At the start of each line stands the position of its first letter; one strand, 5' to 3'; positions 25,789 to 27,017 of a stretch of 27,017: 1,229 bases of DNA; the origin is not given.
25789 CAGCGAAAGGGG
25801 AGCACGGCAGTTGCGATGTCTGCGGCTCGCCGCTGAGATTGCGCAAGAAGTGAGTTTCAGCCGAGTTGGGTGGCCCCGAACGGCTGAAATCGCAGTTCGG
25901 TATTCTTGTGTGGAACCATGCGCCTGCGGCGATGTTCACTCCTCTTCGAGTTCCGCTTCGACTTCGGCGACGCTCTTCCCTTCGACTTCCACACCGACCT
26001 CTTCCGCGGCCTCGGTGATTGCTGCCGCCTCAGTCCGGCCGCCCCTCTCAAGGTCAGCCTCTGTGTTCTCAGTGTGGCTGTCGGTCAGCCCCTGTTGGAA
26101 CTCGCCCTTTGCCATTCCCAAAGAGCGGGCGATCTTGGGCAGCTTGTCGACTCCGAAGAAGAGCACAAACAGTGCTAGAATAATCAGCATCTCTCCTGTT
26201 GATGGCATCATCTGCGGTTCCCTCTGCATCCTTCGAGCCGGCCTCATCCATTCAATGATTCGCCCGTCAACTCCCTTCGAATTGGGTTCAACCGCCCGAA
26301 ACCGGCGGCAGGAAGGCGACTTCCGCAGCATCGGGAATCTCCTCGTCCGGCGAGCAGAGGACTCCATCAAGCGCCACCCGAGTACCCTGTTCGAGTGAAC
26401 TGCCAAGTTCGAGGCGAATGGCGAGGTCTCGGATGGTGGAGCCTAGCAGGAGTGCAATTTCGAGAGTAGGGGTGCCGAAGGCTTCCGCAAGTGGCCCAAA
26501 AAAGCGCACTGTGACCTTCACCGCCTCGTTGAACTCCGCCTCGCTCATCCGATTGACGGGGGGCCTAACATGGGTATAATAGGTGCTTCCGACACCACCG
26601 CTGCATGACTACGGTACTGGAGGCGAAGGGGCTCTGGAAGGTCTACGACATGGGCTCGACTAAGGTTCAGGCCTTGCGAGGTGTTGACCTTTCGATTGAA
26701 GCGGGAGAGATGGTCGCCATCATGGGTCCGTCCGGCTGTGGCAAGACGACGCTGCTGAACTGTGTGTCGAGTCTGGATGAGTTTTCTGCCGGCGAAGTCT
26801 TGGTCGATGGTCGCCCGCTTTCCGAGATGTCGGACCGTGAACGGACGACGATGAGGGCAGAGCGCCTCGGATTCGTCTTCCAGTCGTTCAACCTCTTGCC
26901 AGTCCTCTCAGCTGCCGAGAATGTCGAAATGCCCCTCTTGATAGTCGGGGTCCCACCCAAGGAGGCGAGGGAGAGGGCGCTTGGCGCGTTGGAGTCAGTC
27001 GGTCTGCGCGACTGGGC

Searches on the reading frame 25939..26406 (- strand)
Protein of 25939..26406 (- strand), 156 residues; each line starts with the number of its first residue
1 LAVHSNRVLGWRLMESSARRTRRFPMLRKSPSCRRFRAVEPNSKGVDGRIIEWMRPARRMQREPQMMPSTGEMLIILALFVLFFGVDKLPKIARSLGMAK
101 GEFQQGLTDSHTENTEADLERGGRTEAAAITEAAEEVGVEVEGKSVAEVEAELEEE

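Call 16: search_protein_families(library=pfam, proteins=[window:25939-26406:-], max_evalue=0.01)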
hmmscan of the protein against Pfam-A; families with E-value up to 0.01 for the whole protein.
window:25939-26406:- (156 aa): 1 family
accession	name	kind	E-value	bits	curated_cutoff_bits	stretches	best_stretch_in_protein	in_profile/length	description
PF02416.21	TatA_B_E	-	1e-09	37.9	21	1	69-116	2-49/53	mttA/Hcf106 family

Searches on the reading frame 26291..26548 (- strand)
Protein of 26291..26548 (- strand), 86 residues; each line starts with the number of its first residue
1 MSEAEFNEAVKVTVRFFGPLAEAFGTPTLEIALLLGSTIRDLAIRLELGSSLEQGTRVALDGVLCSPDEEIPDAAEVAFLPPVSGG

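Call 16: search_protein_families(library=pfam, proteins=[window:26291-26548:-], max_evalue=0.01)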
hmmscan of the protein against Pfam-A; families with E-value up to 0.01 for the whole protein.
window:26291-26548:- (86 aa): 1 family
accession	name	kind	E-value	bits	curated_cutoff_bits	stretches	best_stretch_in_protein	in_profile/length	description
PF02597.26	ThiS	-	2.3e-10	41.3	22.5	1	14-86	1-76/76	ThiS family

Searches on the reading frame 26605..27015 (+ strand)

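Call 16: search_protein_families(library=pfam, proteins=[window:26605-27015:+], max_evalue=0.01)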
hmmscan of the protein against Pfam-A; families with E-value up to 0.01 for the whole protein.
window:26605-27015:+ (137 aa): 7 families
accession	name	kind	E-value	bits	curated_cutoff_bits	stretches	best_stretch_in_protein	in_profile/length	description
PF00005.33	ABC_tran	-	4e-20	73.2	25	1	24-136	1-96/137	ABC transporter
PF03193.22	RsgA_GTPase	-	0.00035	20.9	30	1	17-65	90-137/174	RsgA GTPase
PF13555.12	AAA_29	-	0.0012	19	27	1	26-55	14-43/61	P-loop containing region of AAA domain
PF13476.12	AAA_23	-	0.0024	19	27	1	35-54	20-39/201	AAA domain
PF13191.12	AAA_16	-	0.0032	18.4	32.6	1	33-57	23-48/167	AAA ATPase domain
PF13401.12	AAA_22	-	0.0039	17.9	27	1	35-57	6-28/130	AAA domain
PF03215.21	Rad17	-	0.0071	16.7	23.8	1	30-57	41-68/186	Rad17 P-loop domain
